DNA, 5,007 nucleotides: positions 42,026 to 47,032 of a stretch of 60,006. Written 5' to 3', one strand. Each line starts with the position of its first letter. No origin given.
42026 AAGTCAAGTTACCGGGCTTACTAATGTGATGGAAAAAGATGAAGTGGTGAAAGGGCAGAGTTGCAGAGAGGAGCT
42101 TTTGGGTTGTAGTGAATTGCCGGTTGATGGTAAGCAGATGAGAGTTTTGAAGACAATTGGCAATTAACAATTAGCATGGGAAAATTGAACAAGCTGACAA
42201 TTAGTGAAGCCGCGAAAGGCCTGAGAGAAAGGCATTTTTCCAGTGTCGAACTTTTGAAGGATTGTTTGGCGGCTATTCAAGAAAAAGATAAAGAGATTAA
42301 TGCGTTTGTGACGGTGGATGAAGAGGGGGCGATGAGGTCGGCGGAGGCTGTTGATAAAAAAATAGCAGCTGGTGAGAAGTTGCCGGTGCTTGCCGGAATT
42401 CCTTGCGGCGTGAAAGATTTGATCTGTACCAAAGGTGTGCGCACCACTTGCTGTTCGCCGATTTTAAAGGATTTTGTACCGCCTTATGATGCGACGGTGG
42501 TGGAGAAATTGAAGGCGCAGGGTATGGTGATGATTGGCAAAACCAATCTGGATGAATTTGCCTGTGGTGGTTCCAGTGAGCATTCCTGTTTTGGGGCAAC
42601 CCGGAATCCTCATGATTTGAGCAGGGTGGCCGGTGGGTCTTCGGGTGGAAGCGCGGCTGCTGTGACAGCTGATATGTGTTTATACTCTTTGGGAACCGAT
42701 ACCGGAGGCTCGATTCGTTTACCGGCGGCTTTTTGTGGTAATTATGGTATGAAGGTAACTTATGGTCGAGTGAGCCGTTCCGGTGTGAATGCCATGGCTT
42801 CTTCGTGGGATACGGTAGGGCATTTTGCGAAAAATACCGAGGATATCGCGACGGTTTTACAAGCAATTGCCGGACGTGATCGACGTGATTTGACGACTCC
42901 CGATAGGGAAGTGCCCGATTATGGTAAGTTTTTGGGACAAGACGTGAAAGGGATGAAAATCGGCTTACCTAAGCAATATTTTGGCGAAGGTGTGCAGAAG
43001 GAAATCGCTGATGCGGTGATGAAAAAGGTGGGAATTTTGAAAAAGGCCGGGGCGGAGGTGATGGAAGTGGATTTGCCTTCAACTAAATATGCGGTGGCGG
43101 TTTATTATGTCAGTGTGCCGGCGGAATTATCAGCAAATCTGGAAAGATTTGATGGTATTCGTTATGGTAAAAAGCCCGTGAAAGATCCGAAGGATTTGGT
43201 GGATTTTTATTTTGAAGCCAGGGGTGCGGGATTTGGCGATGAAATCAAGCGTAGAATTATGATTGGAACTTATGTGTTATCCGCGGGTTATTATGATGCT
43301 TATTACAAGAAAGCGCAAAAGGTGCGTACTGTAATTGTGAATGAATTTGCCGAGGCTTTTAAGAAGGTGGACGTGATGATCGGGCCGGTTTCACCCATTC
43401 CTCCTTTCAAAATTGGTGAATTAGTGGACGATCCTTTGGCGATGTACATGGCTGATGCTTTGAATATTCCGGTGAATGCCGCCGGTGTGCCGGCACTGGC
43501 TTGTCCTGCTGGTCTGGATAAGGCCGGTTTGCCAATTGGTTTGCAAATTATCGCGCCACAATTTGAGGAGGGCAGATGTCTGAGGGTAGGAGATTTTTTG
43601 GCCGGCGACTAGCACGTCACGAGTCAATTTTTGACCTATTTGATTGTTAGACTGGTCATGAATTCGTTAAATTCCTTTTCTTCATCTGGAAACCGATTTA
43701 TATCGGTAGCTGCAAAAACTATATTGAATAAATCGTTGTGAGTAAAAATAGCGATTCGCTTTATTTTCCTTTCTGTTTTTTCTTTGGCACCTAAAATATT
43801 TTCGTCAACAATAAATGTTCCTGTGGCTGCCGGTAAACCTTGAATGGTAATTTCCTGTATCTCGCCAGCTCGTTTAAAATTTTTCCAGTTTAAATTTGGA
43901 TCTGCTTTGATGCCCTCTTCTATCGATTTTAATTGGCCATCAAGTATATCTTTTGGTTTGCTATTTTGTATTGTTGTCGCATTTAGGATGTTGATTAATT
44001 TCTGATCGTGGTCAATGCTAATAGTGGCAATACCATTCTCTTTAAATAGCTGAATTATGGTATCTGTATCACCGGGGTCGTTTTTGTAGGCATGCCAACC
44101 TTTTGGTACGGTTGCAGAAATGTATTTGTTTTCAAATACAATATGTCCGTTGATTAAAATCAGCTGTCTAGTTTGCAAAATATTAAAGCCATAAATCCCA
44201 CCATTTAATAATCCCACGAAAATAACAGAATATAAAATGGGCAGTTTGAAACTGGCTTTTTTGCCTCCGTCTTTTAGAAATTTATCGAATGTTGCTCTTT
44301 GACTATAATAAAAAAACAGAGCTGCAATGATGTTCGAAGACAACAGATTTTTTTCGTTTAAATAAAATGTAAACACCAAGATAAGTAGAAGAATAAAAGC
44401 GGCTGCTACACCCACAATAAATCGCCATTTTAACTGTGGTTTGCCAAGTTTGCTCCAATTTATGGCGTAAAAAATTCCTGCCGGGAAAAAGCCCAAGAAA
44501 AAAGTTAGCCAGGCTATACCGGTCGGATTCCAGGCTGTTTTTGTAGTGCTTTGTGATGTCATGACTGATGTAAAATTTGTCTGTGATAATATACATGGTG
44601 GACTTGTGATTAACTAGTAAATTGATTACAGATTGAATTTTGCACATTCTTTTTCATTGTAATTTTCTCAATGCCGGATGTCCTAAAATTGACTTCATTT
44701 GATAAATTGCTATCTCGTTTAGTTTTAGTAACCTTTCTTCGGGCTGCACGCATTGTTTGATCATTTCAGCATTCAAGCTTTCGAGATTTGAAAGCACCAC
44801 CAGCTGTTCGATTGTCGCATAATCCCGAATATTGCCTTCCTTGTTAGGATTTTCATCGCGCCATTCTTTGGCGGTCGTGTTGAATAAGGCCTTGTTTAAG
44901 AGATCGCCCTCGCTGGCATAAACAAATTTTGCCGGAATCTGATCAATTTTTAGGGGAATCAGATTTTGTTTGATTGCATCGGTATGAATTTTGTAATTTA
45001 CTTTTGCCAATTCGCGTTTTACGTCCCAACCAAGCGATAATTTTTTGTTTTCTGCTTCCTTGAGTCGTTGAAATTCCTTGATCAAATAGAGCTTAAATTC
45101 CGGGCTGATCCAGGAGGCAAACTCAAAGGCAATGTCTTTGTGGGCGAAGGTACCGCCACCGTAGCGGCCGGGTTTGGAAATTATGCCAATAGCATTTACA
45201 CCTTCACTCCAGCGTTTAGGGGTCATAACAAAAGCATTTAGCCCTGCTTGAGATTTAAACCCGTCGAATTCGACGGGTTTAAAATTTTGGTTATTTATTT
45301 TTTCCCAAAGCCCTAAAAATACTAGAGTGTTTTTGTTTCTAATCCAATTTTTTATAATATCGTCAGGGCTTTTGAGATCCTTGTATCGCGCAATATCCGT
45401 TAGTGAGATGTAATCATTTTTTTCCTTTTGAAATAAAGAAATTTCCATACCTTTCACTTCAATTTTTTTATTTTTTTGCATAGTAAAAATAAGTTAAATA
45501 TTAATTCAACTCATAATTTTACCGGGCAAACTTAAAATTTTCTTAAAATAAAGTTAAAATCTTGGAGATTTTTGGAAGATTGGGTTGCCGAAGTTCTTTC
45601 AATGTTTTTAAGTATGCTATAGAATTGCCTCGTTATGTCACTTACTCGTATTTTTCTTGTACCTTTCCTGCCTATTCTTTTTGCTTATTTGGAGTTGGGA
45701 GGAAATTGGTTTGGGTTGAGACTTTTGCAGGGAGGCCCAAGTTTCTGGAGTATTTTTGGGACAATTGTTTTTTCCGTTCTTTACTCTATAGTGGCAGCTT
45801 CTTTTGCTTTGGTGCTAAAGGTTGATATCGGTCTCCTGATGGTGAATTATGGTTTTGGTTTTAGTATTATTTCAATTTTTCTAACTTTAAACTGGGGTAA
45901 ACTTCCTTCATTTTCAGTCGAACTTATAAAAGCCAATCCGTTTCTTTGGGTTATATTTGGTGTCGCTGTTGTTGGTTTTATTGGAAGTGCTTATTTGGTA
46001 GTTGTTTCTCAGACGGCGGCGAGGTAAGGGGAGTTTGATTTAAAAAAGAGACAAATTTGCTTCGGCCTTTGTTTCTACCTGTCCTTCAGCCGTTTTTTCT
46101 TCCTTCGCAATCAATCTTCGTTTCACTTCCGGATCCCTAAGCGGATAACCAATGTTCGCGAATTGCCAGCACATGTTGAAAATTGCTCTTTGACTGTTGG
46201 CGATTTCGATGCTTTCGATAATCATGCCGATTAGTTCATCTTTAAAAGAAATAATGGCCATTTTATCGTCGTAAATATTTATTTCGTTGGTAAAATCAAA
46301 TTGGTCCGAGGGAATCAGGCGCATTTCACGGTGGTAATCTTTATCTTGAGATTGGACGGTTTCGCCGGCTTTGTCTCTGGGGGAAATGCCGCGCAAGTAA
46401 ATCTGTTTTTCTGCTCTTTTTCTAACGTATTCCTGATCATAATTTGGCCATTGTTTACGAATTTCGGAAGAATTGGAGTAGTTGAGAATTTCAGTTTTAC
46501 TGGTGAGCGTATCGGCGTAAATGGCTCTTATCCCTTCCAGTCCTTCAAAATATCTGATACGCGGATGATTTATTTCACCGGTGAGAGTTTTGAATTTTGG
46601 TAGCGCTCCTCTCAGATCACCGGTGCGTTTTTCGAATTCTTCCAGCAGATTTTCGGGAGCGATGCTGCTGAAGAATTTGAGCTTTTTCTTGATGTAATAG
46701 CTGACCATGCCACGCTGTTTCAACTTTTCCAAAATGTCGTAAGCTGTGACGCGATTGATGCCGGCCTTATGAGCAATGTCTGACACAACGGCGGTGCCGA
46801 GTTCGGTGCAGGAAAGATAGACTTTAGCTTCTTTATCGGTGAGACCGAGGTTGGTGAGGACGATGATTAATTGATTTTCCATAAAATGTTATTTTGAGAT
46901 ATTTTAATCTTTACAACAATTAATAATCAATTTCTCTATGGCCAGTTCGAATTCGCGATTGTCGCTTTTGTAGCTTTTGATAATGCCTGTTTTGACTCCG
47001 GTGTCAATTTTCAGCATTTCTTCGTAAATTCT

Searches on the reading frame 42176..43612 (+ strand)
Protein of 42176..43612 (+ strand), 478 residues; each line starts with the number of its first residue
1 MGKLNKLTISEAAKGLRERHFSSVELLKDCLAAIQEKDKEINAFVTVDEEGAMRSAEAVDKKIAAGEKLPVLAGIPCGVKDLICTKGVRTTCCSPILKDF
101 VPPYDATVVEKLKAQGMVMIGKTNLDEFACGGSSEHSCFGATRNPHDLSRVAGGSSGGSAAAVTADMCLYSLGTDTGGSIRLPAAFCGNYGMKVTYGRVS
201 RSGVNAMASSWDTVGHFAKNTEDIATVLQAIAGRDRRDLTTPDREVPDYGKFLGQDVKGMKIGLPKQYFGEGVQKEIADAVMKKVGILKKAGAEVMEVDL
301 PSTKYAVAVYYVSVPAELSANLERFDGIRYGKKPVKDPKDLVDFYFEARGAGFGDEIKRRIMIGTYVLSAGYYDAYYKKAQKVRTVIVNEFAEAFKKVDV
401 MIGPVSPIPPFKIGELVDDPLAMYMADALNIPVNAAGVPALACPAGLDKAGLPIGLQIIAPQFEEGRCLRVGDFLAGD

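Call 10: search_protein_families(library=pfam, proteins=[window:42176-43612:+], max_evalue=0.001)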
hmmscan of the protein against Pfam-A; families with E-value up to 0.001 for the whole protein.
window:42176-43612:+ (478 aa): 1 family
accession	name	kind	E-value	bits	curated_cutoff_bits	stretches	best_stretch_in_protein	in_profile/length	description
PF01425.27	Amidase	-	3.3e-150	501.5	27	1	25-469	1-445/445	Amidase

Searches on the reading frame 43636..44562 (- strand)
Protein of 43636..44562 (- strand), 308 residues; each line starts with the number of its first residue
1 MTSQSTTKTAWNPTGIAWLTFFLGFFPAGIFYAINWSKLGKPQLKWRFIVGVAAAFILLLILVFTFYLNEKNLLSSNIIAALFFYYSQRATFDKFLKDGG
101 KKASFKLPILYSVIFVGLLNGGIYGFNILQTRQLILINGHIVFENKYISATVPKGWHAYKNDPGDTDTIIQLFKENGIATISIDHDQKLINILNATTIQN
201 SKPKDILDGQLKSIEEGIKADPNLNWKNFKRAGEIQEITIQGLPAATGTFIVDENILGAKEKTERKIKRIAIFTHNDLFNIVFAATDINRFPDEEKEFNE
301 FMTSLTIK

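Call 10: search_protein_families(library=pfam, proteins=[window:43636-44562:-], max_evalue=0.001)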
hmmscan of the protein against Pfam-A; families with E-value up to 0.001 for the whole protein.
window:43636-44562:- (308 aa): 1 family
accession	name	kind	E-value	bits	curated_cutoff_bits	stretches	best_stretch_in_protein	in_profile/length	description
PF12822.12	ECF_trnsprt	-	0.00033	21.1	30.7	1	12-124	61-161/169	ECF transporter, substrate-specific component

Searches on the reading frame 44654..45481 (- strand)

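Call 10: search_protein_families(library=pfam, proteins=[window:44654-45481:-], max_evalue=0.001)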
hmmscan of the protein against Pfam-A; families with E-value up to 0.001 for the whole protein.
window:44654-45481:- (275 aa): 1 family
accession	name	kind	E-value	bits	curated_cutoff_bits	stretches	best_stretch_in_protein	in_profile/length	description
PF04383.19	KilA-N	-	4.2e-21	75.2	23.8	1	16-142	9-106/107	KilA-N domain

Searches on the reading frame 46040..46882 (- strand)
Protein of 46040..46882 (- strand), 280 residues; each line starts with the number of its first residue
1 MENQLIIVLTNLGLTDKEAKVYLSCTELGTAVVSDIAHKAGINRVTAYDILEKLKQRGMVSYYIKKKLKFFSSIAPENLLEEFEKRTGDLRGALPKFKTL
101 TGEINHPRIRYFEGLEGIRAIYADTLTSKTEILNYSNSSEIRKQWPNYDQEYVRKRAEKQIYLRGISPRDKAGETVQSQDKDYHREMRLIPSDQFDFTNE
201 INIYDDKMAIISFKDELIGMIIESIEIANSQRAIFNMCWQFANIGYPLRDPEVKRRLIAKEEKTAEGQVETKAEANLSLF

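Call 10: search_protein_families(library=pfam, proteins=[window:46040-46882:-], max_evalue=0.001)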
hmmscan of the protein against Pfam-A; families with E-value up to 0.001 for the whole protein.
window:46040-46882:- (280 aa): 1 family
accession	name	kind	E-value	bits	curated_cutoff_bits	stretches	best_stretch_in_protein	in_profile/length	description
PF01978.25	TrmB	-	1.1e-12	48.1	25.6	1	9-62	1-54/68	Sugar-specific transcriptional regulator TrmB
